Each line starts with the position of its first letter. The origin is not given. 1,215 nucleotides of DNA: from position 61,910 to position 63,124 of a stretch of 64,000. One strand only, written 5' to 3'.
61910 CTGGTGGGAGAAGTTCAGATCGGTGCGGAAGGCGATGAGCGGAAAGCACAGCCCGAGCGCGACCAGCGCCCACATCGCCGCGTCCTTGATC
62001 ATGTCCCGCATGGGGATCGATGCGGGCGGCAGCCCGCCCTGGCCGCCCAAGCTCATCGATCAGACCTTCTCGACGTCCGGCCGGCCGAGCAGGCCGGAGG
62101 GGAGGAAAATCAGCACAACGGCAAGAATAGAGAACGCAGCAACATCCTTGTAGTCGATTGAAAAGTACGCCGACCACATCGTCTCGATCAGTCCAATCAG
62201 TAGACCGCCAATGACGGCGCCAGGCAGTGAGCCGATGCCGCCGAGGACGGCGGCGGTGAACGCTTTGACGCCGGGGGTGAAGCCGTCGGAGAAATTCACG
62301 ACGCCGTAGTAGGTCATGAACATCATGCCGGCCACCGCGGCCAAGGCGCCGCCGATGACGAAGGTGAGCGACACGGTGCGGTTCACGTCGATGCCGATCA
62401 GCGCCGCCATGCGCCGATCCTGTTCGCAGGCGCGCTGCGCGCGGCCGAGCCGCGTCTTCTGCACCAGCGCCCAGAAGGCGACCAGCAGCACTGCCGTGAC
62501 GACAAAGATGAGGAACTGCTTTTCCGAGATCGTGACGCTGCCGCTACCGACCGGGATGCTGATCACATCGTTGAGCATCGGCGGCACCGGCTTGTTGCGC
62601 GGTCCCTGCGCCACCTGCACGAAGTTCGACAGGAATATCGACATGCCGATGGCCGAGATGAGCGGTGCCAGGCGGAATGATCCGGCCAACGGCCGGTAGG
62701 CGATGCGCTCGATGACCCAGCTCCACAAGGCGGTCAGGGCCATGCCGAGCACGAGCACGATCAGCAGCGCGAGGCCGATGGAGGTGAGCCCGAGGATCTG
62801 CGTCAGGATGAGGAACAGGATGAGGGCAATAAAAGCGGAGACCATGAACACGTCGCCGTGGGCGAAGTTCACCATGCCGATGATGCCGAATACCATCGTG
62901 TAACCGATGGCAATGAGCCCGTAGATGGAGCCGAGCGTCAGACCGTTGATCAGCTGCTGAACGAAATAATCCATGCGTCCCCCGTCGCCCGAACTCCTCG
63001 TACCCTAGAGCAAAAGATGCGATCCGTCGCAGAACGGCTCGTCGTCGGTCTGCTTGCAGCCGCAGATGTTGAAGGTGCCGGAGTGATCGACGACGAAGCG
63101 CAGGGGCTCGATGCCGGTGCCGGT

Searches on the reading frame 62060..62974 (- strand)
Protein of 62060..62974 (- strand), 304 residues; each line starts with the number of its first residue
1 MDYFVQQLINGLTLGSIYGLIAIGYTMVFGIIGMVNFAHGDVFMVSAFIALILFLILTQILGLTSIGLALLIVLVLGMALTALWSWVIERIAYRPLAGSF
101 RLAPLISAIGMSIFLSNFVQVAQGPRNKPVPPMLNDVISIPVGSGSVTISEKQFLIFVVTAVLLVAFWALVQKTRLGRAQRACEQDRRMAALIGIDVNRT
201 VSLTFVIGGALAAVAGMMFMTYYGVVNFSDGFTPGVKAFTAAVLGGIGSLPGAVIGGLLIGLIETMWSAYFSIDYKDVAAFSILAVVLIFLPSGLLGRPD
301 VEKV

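Call 41: search_protein_families(library=pfam, proteins=[window:62060-62974:-], max_evalue=0.01)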
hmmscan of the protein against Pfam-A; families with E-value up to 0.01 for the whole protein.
window:62060-62974:- (304 aa): 1 family
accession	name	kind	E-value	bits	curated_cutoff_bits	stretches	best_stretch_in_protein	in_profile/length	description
PF02653.21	BPD_transp_2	-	1.5e-51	175.6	26.8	1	8-287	2-268/269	Branched-chain amino acid transport system / permease component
